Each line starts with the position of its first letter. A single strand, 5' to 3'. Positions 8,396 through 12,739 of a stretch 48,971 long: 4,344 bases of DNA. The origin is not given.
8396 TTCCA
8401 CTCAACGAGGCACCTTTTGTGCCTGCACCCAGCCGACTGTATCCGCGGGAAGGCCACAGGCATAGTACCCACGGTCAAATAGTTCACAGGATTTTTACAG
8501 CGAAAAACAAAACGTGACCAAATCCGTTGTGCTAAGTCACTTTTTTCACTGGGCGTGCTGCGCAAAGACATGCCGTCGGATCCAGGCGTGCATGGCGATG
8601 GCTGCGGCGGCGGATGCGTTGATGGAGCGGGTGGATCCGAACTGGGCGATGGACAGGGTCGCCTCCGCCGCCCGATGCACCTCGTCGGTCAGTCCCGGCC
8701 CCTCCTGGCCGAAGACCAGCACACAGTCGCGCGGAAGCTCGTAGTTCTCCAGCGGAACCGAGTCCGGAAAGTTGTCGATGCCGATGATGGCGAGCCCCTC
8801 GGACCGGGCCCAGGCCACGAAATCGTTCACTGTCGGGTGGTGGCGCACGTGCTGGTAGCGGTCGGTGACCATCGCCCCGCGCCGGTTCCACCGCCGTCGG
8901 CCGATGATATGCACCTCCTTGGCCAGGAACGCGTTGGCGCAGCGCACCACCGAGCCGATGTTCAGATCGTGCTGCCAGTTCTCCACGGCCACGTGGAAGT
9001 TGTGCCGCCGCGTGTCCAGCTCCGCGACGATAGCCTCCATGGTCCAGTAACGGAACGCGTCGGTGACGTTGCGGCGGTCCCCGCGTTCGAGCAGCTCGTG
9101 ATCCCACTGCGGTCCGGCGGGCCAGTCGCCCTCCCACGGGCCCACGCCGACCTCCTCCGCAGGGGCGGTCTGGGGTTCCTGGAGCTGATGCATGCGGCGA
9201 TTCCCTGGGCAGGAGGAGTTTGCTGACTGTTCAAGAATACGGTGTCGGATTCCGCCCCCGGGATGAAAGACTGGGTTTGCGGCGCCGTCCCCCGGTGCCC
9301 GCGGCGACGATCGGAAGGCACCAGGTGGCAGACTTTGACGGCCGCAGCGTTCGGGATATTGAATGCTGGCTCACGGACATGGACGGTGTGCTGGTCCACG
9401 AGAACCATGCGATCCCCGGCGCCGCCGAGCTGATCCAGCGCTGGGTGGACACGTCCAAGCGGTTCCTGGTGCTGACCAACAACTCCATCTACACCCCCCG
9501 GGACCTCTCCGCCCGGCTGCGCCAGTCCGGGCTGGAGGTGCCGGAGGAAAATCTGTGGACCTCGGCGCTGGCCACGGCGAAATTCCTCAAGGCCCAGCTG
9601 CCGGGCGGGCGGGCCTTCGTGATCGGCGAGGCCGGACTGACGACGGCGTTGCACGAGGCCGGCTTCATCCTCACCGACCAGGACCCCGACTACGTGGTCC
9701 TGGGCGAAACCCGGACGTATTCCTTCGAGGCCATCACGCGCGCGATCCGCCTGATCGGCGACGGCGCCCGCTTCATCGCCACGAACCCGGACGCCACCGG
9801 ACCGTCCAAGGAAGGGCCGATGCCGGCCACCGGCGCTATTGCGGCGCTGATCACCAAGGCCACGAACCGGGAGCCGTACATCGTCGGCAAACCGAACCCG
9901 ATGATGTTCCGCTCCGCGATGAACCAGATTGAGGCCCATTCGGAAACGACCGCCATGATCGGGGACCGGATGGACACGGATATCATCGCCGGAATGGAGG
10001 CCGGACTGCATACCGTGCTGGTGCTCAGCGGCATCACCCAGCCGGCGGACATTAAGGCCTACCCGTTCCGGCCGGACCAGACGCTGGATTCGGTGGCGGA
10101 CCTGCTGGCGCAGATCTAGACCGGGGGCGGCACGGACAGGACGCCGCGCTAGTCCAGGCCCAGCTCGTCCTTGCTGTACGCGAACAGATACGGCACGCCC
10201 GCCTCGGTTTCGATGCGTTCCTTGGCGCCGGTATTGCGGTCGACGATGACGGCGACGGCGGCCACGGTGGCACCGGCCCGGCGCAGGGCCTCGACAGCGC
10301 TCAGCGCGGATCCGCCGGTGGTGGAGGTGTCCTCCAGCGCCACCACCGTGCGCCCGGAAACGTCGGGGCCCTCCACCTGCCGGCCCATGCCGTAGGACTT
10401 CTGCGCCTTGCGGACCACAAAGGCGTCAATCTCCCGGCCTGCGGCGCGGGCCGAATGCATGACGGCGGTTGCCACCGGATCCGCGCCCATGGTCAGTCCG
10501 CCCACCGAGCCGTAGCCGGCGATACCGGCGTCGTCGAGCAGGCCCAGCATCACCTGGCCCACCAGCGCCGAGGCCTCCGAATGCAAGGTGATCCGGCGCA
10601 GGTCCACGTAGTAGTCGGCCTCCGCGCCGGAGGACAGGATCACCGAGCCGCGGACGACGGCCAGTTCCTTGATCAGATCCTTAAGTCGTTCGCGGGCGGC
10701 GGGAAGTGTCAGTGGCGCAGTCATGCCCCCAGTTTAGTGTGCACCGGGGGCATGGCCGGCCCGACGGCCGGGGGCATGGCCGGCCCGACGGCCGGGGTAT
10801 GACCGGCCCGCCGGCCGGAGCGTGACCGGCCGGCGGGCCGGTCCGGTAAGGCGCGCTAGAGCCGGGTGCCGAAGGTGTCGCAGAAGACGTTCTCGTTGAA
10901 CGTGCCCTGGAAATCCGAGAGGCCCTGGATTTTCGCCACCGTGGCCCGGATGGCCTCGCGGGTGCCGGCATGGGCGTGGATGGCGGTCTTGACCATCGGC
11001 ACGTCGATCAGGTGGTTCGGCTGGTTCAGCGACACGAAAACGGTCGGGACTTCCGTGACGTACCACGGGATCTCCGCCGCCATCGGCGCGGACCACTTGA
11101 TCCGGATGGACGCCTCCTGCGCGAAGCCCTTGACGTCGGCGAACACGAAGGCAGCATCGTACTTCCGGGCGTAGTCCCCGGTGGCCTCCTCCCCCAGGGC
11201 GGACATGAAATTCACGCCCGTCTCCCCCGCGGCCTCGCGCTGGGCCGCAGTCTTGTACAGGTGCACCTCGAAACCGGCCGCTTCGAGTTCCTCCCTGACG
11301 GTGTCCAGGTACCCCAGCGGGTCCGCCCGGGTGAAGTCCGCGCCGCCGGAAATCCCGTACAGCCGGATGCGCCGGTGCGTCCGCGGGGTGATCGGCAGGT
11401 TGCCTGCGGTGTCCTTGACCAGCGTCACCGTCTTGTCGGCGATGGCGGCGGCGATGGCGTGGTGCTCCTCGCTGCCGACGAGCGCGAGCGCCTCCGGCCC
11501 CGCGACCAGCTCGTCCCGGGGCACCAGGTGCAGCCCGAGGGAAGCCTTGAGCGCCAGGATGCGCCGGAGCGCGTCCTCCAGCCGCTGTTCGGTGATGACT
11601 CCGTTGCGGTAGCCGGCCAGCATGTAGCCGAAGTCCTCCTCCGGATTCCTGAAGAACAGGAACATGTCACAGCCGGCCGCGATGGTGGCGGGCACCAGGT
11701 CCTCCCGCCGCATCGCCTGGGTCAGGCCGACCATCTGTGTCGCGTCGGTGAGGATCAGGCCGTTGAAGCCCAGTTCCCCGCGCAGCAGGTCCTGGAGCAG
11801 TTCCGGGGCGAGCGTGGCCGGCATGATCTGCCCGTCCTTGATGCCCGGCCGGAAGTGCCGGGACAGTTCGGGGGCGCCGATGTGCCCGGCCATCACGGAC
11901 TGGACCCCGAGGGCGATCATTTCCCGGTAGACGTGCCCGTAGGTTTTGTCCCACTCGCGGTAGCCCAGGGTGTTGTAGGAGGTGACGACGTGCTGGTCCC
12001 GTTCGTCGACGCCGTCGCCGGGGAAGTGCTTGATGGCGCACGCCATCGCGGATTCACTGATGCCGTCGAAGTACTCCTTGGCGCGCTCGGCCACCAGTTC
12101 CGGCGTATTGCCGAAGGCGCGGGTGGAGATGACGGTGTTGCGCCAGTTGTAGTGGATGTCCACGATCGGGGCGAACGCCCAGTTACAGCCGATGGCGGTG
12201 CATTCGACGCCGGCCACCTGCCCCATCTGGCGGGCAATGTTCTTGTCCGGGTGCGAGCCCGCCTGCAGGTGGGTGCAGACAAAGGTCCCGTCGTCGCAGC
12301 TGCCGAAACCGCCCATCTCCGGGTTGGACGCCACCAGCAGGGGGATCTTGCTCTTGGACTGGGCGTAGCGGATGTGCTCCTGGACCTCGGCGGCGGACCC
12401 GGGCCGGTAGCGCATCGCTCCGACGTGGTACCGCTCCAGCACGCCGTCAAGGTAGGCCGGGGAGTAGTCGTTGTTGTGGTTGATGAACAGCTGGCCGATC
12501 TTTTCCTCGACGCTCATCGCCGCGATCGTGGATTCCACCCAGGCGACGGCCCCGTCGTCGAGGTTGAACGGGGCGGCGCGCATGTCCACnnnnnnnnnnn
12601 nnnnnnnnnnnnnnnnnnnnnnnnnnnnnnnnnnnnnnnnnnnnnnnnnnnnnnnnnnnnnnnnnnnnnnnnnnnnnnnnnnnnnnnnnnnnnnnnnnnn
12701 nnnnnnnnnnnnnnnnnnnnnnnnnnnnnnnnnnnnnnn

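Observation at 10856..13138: In-frame fusion of a gluconokinase domain to a GH3 glycoside hydrolase, translationally coupled to ManD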

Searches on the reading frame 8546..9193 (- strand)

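Call 22: search_protein_families(library=ncbifam, proteins=[window:8546-9193:-], max_evalue=1e-10)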
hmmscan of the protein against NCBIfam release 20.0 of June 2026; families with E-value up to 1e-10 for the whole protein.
window:8546-9193:- (215 aa): 1 family
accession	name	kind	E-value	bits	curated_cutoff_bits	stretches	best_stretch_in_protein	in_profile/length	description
NF008295.0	PRK11081.1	equivalog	7.8e-15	55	227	1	54-204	8-161/230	tRNA (guanosine(18)-2'-O)-methyltransferase TrmH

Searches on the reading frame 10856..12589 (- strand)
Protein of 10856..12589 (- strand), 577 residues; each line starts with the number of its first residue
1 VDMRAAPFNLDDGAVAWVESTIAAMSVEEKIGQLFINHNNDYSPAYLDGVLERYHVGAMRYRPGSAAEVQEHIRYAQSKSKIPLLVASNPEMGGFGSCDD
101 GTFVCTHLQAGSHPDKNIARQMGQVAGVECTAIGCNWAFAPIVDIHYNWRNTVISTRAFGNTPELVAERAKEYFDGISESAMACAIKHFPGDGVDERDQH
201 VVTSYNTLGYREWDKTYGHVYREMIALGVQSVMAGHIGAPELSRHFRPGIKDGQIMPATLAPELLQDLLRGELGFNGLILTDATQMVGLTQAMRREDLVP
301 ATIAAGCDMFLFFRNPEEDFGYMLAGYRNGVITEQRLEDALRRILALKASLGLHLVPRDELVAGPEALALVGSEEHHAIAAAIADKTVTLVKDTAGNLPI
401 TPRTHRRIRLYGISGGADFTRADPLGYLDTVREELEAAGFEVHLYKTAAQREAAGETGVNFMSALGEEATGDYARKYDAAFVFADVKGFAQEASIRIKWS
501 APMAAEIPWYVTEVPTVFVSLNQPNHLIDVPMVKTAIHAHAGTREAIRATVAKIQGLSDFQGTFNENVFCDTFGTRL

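Call 32: find_related_loci(query=A2, collection=genome_contigs, flank=10000)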
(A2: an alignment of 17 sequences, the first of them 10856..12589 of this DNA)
Query A2 (577 aa) in genome_contigs; peptide patterns used: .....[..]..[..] (x = any residue, [..] = any of these).
600 stretches matched a pattern (row limit reached: there are more); 589 encode a relative of the query (tblastn E <= 1e-3); the best 80 are kept; 80 distinct loci.
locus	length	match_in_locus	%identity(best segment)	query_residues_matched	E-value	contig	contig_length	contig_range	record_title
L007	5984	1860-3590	84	1-577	0e+0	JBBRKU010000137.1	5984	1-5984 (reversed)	MAG: Actinomycetales bacterium isolate La1_concoct.087 LA1C_C.087_k141_2110548L_5984_cov_11.0000, whole genome shotgun s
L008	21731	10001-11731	83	1-577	0e+0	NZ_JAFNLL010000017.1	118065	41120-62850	Arthrobacter cavernae strain PO-11 contig17, whole genome shotgun sequence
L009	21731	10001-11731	83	1-577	0e+0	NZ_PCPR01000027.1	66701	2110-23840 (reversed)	Arthrobacter sp. MYb23 MYb23_27, whole genome shotgun sequence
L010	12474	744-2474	84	1-577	0e+0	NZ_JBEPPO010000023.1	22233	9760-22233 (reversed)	Pseudarthrobacter sp. PvP090 Ga0496866_23, whole genome shotgun sequence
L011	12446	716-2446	83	1-577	0e+0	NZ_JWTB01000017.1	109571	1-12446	Pseudarthrobacter phenanthrenivorans strain SWC37 Contig_17, whole genome shotgun sequence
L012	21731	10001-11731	83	1-577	0e+0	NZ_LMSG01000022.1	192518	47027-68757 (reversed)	Arthrobacter sp. Soil762 contig_8, whole genome shotgun sequence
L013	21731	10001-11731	83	1-577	0e+0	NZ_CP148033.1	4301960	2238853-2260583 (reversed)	Pseudarthrobacter quantipunctorum strain RC-2-3 chromosome, complete genome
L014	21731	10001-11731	83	1-577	0e+0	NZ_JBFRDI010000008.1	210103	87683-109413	Pseudarthrobacter sp. TAF60_1 SCAFFOLD_7, whole genome shotgun sequence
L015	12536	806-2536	82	1-577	0e+0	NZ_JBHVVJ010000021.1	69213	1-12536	Arthrobacter sp. NPDC058192 NPDC058192_T30_G11.ctg-0021, whole genome shotgun sequence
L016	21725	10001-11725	82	1-577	0e+0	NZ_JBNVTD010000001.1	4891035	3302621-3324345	Paenarthrobacter nitroguajacolicus strain G2-1 DSM15323_1, whole genome shotgun sequence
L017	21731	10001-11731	82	1-577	0e+0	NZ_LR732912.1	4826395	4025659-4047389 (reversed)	Arthrobacter sp. 9V isolate Arthrobacter sp. 9V, whole genome shotgun sequence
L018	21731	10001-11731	83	1-577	0e+0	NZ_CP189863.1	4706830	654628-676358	Arthrobacter sp. 92 chromosome, complete genome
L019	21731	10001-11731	82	1-577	0e+0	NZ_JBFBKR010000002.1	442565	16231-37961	Arthrobacter sp. NPDC080073 NPDC080073_100_D8.ctg-0002, whole genome shotgun sequence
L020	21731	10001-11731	81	1-577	0e+0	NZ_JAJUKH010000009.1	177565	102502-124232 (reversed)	Paenarthrobacter sp. AR 02 NODE_9_length_177565_cov_99.880758, whole genome shotgun sequence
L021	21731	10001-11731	82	1-577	0e+0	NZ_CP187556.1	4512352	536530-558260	Paenarthrobacter sp. NyZ202 chromosome, complete genome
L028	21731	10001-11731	81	1-577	0e+0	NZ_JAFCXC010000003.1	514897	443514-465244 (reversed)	Arthrobacter sp. TWP1-1 NODE_3_length_514897_cov_94.688745, whole genome shotgun sequence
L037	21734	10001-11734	69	1-577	0e+0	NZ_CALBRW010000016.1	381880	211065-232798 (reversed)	MAG: uncultured Microbacterium sp. isolate SRR3997478_bin.61_CONCOCT_v1.1_MAG ERZ778018.27, whole genome shotgun sequenc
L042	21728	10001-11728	57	2-576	0e+0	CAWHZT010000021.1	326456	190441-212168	MAG: uncultured Actinomycetota bacterium isolate MFD09368.bin.2.21 genome assembly, contig: contig_6463, whole genome sh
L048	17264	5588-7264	48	1-573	0e+0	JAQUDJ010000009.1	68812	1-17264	MAG: Eubacteriales bacterium isolate STCSWMC_151 NODE_666_length_68812_cov_16.282682_ST_CSWMC, whole genome shotgun sequ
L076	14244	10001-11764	47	1-577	1e-166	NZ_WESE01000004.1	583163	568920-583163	Nostocoides sp. F2B08 scaffold4_size583163, whole genome shotgun sequence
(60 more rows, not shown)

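Call 38: search_protein_families(library=pfam, proteins=[L042:371-1414:-, L042:1667-2515:-, L042:2672-3616:-, L042:3770-5125:+, L042:5131-7386:+, L042:11915-12490:+, L042:12592-13131:-, L042:13169-13795:+, L042:13743-14708:+, L037:14561-16006:+], max_evalue=0.00001)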
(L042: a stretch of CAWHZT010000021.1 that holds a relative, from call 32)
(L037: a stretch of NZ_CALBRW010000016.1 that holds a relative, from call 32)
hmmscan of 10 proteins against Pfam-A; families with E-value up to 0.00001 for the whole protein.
L042:371-1414:- (347 aa): 1 family
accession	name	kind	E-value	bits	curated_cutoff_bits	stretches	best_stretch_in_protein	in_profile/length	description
PF04960.20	Glutaminase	-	2.4e-104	349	27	1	49-333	1-286/286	Glutaminase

L042:1667-2515:- (282 aa): 1 family
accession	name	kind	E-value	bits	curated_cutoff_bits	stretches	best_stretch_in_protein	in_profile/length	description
PF11716.13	MDMPI_N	-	3.4e-15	57.4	24.2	1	31-165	2-140/140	Mycothiol maleylpyruvate isomerase N-terminal domain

L042:2672-3616:- (314 aa): 2 families
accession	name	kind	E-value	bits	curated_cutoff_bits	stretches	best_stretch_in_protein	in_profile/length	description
PF13377.12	Peripla_BP_3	-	7.2e-31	108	26.5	1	153-313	1-166/167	Periplasmic binding protein-like domain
PF00356.27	LacI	-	3.3e-07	30.4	27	1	2-38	12-46/46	Bacterial regulatory proteins, lacI family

L042:3770-5125:+ (451 aa): 2 families
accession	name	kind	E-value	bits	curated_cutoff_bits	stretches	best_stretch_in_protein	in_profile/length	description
PF07690.21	MFS_1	-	3.7e-48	164.7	33.4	2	88-409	31-347/347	Major Facilitator Superfamily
PF13347.12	MFS_2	-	2.6e-15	56.3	27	1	89-161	33-106/427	MFS/sugar transport protein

L042:5131-7386:+ (751 aa): 3 families
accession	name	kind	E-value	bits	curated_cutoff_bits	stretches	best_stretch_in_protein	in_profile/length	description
PF01915.27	Glyco_hydro_3_C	-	1.3e-53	182.4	31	1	315-547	1-200/200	Glycosyl hydrolase family 3 C-terminal domain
PF00933.27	Glyco_hydro_3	-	2.6e-38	132.7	27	1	61-283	76-315/316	Glycosyl hydrolase family 3 N terminal domain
PF14310.12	Fn3-like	-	3.6e-27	94.7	25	1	586-656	1-71/71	Fibronectin type III-like domain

L042:11915-12490:+ (191 aa): 2 families
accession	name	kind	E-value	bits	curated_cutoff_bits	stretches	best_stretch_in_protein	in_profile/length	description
PF13671.12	AAA_33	-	1.4e-09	38.8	27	1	7-138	1-143/143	AAA domain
PF01202.28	SKI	-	6.4e-06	26.8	22.1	0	15-122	2-109/159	Shikimate kinase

L042:12592-13131:- (179 aa): 2 families
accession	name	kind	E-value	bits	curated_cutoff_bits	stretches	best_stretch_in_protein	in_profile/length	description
PF12802.13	MarR_2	-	4.8e-11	43.1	27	1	43-98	7-61/61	MarR family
PF01047.28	MarR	-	5.2e-09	36.3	24.6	1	39-98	1-58/59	MarR family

L042:13169-13795:+ (208 aa): 1 family
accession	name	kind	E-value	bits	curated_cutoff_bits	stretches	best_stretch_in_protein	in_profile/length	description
PF03807.23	F420_oxidored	-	1.2e-07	32.7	21.6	0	47-92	48-94/94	NADP oxidoreductase coenzyme F420-dependent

L042:13743-14708:+ (321 aa): 1 family
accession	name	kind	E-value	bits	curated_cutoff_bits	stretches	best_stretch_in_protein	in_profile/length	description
PF00903.31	Glyoxalase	-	3e-17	63.6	20.6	2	207-301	2-98/121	Glyoxalase/Bleomycin resistance protein/Dioxygenase superfamily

L037:14561-16006:+ (481 aa): 2 families
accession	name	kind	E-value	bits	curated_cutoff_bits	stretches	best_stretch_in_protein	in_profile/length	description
PF00393.24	6PGD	-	1.2e-124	415.9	27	1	180-468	1-290/290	6-phosphogluconate dehydrogenase, C-terminal domain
PF03446.21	NAD_binding_2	-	1.9e-44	151.9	21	1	6-175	1-161/161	NAD binding domain of 6-phosphogluconate dehydrogenase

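Call 53: find_homologous_proteins(query=L028:11895-12458:+, max_evalue=1e-20)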
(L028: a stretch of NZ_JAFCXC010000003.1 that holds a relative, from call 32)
Query L028:11895-12458:+ (188 aa): 7277 proteins with E <= 1e-20 among 8000 candidates; the best 120 are listed.
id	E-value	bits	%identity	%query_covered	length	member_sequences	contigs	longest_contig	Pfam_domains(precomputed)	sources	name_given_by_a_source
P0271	1.7e-107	375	93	99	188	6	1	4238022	PF13671.13,PF01202.29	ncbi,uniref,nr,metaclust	ncbi:gluconate kinase, SKI family [Arthrobacter alpinus]|uniref:Gluconokinase n=1 Tax=Arthrobacter a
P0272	1.6e-105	369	91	99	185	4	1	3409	PF01202.29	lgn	-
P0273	1.4e-94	333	85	95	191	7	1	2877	PF01202.29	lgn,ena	-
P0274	2.5e-94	332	85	98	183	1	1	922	PF01202.29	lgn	-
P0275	7.6e-94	331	85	97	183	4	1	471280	PF01202.29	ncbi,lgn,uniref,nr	ncbi:transferase [Arthrobacter psychrolactophilus]|uniref:Gluconokinase n=1 Tax=Arthrobacter psychro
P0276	1.1e-93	330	85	97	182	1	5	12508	PF01202.29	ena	-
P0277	3.7e-93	328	85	97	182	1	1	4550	PF01202.29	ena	-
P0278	9.2e-91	321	82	97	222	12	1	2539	PF13671.13,PF01202.29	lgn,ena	-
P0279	9.3e-91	321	78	100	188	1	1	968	PF13671.13,PF01202.29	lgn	-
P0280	5.8e-90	318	85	90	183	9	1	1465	PF01202.29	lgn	-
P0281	4.4e-89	315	77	99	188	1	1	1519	PF13671.13,PF01202.29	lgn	-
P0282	1.8e-88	313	77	100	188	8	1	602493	PF01202.29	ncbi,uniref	ncbi:gluconokinase [Arthrobacter psychrochitiniphilus]|uniref:gluconokinase n=1 Tax=Arthrobacter psy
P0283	3.7e-88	312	84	90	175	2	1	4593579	PF01202.29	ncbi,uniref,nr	ncbi:gluconokinase [Arthrobacter sp. PAMC 25486]|uniref:gluconokinase n=1 Tax=Arthrobacter sp. PAMC 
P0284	6.4e-88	311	80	98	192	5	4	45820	PF13671.13,PF01202.29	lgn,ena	-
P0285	5.0e-87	308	78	99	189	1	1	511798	PF13671.13,PF01202.29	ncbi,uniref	ncbi:gluconokinase [Arthrobacter sp. LAPM80]|uniref:gluconokinase n=1 Tax=Arthrobacter sp. LAPM80 Ta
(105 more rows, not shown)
